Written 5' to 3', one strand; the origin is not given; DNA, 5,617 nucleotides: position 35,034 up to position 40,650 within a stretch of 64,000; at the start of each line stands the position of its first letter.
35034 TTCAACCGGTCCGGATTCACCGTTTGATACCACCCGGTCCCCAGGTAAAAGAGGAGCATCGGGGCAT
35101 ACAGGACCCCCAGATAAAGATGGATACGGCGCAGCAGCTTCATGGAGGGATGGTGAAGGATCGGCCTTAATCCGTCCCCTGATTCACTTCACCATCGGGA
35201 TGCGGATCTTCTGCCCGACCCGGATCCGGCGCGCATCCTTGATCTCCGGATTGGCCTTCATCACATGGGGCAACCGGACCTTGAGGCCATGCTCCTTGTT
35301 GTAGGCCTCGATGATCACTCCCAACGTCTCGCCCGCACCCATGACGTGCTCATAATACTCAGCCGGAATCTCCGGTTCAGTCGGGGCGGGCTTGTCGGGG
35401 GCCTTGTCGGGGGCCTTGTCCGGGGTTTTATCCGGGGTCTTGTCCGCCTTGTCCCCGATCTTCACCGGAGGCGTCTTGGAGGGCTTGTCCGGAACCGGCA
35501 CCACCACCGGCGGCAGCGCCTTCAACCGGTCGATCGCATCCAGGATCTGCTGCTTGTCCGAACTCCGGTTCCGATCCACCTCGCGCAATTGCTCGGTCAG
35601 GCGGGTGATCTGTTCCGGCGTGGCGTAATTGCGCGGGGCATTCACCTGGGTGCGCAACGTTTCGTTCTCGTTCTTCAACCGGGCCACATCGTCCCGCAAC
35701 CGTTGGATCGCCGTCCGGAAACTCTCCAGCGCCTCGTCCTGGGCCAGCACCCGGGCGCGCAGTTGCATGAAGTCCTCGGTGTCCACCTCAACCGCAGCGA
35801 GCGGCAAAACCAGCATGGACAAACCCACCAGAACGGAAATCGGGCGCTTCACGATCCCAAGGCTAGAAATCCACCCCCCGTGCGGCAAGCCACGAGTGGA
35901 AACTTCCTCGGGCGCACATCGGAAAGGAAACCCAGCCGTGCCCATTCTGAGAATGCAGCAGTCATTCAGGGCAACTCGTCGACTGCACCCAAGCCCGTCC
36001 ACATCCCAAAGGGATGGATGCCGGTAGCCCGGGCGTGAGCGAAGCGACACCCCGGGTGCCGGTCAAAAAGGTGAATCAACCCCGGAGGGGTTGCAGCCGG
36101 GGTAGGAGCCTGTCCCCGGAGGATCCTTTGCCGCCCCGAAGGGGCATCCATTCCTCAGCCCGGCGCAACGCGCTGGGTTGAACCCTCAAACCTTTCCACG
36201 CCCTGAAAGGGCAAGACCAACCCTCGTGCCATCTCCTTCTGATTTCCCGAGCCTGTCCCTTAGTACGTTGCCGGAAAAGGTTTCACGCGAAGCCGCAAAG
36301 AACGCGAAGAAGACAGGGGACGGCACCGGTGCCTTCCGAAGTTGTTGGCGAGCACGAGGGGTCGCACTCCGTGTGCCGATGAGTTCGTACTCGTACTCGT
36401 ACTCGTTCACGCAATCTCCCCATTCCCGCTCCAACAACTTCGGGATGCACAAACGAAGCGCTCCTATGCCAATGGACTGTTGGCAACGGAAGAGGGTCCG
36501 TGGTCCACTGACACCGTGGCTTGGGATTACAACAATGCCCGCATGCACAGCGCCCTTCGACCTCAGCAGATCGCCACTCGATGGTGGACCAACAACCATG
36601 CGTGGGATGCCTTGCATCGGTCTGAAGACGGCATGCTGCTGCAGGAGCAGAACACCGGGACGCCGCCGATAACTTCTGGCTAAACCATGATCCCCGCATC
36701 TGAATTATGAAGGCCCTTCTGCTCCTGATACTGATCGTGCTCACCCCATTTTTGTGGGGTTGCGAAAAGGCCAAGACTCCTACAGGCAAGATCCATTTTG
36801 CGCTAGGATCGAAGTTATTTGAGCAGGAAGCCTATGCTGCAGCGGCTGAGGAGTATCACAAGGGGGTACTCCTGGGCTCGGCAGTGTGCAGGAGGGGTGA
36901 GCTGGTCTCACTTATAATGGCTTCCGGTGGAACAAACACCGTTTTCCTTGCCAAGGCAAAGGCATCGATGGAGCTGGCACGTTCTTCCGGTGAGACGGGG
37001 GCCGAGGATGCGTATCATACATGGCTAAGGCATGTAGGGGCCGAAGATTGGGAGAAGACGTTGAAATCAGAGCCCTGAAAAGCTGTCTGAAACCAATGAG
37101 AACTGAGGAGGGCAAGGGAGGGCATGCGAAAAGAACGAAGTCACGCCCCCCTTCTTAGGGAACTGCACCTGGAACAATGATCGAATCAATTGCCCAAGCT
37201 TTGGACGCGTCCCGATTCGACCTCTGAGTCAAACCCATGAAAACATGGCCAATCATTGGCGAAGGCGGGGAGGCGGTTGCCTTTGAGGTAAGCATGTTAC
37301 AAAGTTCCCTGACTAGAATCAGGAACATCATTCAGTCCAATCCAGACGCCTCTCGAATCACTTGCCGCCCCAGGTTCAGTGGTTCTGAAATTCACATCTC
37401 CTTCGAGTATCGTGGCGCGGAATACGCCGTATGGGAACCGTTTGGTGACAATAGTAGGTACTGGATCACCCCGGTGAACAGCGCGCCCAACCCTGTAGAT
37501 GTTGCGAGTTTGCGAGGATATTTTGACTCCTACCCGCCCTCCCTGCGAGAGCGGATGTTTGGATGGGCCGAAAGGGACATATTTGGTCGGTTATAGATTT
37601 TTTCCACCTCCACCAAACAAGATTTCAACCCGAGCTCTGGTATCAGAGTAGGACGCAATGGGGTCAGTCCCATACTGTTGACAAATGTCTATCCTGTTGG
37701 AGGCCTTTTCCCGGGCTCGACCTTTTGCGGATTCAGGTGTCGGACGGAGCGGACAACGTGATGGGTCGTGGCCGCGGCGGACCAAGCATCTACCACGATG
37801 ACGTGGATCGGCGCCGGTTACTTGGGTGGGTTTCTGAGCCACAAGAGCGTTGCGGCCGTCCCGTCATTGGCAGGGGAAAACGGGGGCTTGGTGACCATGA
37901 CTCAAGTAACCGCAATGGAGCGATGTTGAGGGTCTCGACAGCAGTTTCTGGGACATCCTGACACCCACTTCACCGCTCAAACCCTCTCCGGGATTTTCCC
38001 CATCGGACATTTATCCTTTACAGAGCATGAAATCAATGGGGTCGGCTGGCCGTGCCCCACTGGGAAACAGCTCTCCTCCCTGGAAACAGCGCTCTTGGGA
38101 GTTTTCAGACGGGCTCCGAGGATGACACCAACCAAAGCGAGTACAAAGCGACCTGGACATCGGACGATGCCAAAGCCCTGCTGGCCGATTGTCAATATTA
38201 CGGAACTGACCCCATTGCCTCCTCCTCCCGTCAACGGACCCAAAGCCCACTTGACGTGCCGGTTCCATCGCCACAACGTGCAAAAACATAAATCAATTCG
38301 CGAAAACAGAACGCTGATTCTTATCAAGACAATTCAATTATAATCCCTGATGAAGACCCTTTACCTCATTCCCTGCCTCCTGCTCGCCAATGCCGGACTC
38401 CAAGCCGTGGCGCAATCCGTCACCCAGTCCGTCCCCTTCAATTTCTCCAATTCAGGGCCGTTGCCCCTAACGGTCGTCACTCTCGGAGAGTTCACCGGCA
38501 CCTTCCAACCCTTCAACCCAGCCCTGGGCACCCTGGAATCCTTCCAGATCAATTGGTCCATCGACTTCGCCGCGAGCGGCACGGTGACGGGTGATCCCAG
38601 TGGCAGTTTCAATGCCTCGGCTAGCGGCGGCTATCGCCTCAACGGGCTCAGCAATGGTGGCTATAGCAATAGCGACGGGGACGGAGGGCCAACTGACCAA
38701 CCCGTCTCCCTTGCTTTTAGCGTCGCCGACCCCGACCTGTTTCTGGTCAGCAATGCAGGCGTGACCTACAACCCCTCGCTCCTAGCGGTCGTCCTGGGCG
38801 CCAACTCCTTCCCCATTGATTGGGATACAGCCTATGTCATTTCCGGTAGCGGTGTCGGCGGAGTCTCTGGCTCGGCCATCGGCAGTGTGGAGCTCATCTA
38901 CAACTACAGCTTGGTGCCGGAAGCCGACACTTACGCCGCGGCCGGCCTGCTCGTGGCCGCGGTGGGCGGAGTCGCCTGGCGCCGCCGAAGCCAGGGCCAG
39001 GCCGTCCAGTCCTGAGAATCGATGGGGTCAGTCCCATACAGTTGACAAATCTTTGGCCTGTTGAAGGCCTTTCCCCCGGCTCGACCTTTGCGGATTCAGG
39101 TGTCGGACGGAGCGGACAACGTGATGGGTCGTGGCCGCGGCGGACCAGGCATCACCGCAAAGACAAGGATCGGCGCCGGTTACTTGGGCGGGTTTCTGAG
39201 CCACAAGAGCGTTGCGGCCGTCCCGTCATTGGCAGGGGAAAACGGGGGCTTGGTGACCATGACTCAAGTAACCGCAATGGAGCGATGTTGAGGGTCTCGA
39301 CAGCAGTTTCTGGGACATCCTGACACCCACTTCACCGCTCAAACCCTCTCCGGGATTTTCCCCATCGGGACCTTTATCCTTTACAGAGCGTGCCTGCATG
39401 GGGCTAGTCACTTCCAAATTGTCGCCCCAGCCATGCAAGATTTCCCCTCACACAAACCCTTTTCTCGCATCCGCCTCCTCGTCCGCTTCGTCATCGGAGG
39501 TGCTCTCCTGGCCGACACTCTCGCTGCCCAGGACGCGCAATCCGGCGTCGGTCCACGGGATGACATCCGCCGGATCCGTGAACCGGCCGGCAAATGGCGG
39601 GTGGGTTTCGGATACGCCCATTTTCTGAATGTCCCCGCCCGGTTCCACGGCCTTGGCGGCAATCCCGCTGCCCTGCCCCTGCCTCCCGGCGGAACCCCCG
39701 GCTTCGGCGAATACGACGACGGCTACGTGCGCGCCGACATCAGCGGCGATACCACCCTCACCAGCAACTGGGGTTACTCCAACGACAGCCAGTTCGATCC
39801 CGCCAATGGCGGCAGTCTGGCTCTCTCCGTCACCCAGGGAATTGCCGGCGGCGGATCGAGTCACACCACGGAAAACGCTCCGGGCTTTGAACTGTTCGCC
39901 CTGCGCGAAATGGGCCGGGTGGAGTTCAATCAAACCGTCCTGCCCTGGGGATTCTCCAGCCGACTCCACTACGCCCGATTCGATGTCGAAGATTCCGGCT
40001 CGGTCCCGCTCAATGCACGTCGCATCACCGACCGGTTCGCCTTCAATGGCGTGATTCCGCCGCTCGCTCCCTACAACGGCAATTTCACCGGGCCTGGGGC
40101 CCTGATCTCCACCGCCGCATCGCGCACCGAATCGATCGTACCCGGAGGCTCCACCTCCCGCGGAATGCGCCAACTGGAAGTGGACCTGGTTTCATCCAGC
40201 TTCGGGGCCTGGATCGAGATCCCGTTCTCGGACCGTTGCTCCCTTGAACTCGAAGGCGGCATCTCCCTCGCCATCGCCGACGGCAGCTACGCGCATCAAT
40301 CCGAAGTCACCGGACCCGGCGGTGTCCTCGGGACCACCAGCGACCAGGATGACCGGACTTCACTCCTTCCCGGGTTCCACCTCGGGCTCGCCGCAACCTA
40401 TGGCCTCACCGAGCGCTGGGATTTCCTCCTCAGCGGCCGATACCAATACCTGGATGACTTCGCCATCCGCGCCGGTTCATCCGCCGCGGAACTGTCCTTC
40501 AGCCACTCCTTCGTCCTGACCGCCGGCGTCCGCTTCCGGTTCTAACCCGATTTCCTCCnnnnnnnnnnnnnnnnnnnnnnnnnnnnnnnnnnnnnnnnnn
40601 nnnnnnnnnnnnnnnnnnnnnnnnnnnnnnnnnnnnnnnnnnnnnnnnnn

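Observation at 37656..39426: Duplicated 369-bp non-coding element with a conserved 88-nt nested hairpin, placed ahead of the PEP-CTERM gene and the OMP-Rhs operon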

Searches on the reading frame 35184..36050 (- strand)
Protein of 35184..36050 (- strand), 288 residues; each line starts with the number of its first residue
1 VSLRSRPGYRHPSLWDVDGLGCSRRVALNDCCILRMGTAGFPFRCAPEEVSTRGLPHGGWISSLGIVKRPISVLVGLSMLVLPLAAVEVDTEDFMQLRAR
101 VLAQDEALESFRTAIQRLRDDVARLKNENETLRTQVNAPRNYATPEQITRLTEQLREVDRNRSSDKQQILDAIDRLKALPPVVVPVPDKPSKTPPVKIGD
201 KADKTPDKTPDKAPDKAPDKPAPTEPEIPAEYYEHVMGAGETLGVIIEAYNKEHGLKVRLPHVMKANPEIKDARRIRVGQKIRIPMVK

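Call 14: search_protein_families(library=pfam, max_evalue=0.01, proteins=[window:35184-36050:-])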
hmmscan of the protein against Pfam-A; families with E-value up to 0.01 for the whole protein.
window:35184-36050:- (288 aa): 5 families
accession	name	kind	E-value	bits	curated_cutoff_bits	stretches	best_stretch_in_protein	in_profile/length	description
PF01476.26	LysM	-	0.0015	18.9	20.9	1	239-285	5-43/43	LysM domain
PF11068.13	YlqD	-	0.0017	19.2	27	1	105-181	19-91/131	YlqD protein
PF01166.23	TSC22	-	0.0024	18.5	30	1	103-137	11-45/57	TSC-22/dip/bun family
PF16326.10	ABC_tran_CTD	-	0.0035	18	32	1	115-159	10-54/69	ABC transporter C-terminal domain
PF19443.4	DAHL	-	0.0041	17.3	38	1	94-179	72-155/221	DAHL domain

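Call 15: search_protein_families(library=ncbifam, max_evalue=0.01, proteins=[window:35184-36050:-])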
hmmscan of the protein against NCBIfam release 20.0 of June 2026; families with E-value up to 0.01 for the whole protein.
window:35184-36050:- (288 aa): 0 families

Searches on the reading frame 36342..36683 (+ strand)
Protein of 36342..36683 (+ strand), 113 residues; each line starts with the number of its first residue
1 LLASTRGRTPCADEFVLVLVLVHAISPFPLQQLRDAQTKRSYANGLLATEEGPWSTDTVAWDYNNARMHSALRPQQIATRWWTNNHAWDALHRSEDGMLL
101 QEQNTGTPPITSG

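Call 61: search_protein_families(library=pfam, max_evalue=10, proteins=[window:36342-36683:+])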
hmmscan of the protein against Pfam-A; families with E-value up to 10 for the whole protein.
window:36342-36683:+ (113 aa): 0 families

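Call 62: search_solved_structures(query=window:36342-36683:+, max_evalue=10)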
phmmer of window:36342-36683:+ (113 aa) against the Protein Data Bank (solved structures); distinct sequences matched with E-value up to 10: 0.

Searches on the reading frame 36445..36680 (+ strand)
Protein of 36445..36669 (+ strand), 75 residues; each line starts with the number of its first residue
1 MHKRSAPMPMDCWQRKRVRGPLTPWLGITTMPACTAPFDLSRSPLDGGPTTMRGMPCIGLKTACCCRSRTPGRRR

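Call 63: search_dna_similar(query=window:36445-36669:+, collection=plasmids, mode=protein, max_evalue=10, max_rows=5)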
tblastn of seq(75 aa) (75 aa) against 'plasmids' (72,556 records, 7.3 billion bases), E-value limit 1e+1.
Records with a match: 4; places in all: 4; records where one place covers at least 80% of the query: 1.
Best place of each record, by identity: <60% 4.
By first word of the organism name: Rhizobium 1; Cereibacter 1; Paracoccus 1; Cupriavidus 1.
By predicted mobility (MOB-suite, as given by PLSDB): non-mobilizable 3; mobilizable 1.
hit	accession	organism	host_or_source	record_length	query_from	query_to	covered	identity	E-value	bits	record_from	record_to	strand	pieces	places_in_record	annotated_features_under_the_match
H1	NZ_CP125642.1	Rhizobium sp. BT03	Phaseolus vulgaris,Pure culture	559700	6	74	92%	30.6%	6e+0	32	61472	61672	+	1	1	DUF1206 domain-containing protein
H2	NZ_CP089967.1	Cereibacter azotoformans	Owen's River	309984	24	75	69%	39.6%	9e+0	31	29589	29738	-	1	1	plasmid pRiA4b ORF-3 family protein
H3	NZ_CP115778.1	Paracoccus albus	cell culture,sediment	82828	1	56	75%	33.3%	1e+1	31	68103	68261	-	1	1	tyrosine-type recombinase/integrase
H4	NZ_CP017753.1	Cupriavidus sp. USMAHM13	cell culture,Paddy field, Sungai Manik, ...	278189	34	74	55%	43.9%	3e+0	32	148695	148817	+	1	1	IS481 family transposase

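Call 64: search_dna_similar(query=window:36459-36680:+, collection=plasmids, mode=protein, max_evalue=1, max_rows=15)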
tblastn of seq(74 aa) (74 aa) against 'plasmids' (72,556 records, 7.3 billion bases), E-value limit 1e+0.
No match.

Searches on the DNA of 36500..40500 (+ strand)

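Call 4: search_rna_families(source=window, start=36500, end=40500, threshold=evalue, max_evalue=10, show_alignments=3)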
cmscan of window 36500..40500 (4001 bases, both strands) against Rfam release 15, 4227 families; matches with E-value up to 10: 3.
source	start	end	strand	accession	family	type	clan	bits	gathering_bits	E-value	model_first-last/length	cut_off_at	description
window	36999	37043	+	RF00159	snoZ168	Gene; snRNA; snoRNA; CD-box;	-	17.5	36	6.2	1-82/82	no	Small nucleolar RNA Z168/Z174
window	39145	39199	-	RF00184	PVX_3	Cis-reg;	-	16.3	42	4.6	1-54/54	no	Potato virus X cis-acting regulatory element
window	37168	37232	+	RF02172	RFPL3-AS1_2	Gene; lncRNA;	-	12.9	40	6.7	1-71/71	no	RFPL3 antisense RNA 1 conserved region 2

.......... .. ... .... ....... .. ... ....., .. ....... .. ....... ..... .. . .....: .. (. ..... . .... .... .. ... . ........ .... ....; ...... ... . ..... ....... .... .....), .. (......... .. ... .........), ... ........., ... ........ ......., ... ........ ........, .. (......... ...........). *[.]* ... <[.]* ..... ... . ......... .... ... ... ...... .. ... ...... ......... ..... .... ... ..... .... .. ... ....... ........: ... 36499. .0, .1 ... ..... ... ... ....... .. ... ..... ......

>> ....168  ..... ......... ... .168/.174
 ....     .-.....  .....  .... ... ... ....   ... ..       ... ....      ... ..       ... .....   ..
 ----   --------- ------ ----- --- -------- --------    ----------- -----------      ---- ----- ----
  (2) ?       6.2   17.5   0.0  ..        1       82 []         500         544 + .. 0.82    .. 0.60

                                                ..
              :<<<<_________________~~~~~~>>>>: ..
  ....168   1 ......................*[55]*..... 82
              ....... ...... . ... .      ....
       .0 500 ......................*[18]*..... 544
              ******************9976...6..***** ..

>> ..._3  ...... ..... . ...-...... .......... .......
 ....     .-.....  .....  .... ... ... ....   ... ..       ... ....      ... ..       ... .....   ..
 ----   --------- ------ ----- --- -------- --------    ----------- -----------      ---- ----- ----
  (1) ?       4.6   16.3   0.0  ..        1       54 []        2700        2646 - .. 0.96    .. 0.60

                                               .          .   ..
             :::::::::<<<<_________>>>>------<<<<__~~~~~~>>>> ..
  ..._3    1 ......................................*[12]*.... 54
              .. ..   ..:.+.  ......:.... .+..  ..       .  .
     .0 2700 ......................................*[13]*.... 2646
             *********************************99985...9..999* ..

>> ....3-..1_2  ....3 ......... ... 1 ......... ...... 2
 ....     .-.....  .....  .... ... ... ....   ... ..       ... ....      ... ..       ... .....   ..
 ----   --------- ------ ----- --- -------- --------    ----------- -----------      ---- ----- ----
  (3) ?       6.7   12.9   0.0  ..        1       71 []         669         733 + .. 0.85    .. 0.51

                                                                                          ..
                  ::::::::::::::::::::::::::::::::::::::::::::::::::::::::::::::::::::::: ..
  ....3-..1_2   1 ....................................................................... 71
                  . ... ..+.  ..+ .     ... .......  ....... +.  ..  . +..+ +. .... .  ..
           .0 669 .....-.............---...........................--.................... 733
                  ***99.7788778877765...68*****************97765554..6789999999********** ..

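Call 66: search_dna_similar(query=window:37640-38349:+, collection=plasmids, mode=distant, max_evalue=0.001, max_rows=10)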
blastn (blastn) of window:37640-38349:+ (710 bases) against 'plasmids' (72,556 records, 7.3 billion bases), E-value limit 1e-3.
No match.

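Call 67: search_dna_similar(query=window:37640-38349:+, collection=phages, mode=distant, max_evalue=0.001, max_rows=10)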
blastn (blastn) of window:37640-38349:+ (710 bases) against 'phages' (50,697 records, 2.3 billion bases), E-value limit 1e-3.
No match.

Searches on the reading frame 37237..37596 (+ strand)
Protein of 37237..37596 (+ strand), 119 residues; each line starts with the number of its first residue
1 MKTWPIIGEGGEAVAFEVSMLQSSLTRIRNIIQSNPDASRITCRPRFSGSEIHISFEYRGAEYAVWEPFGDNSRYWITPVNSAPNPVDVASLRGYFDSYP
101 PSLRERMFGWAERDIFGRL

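Call 14: search_protein_families(library=pfam, max_evalue=0.01, proteins=[window:37237-37596:+])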
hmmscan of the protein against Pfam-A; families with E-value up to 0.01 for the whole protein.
window:37237-37596:+ (119 aa): 0 families

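Call 15: search_protein_families(library=ncbifam, max_evalue=0.01, proteins=[window:37237-37596:+])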
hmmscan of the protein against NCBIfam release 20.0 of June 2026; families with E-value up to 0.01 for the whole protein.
window:37237-37596:+ (119 aa): 0 families

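Call 20: find_encoding_contigs(protein=window:37237-37596:+, flank=10000, max_places=10)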
Protein window:37237-37596:+ (119 aa): 4 contigs read that carry it; 4 places shown.
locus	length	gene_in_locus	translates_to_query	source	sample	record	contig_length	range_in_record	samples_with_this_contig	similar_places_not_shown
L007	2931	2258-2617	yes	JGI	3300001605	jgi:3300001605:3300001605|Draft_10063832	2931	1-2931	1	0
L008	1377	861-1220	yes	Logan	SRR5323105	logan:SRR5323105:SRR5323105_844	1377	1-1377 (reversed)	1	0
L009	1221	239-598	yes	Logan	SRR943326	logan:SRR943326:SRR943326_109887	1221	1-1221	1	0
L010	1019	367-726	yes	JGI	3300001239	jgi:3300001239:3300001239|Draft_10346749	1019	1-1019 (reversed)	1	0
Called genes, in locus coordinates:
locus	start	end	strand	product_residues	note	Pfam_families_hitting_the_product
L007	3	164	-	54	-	?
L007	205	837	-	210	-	-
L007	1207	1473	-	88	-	-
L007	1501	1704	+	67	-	-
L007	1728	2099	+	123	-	-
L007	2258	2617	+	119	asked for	-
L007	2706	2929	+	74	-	?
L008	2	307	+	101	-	?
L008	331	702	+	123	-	-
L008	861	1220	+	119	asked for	-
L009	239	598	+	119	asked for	-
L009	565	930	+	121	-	-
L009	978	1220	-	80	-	?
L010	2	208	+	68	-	?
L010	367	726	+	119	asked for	-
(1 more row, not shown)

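Call 61: search_protein_families(library=pfam, max_evalue=10, proteins=[window:37237-37596:+])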
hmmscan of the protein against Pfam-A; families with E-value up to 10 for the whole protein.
window:37237-37596:+ (119 aa): 1 family
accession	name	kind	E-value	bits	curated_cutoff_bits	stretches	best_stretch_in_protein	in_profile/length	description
PF16776.11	INPP5B_PH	-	0.15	12.3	29.2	1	46-85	86-125/145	Type II inositol 1,4,5-trisphosphate 5-phosphatase PH domain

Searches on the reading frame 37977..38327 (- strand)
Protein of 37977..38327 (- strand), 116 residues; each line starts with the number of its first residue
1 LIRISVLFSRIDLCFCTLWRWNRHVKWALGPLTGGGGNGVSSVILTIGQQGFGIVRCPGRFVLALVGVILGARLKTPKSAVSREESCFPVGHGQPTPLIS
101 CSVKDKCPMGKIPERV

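Call 15: search_protein_families(library=ncbifam, max_evalue=0.01, proteins=[window:37977-38327:-])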
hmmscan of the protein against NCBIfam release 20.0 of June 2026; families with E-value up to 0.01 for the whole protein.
window:37977-38327:- (116 aa): 0 families

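Call 61: search_protein_families(library=pfam, max_evalue=10, proteins=[window:37977-38327:-])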
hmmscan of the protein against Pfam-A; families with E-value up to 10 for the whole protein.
window:37977-38327:- (116 aa): 0 families
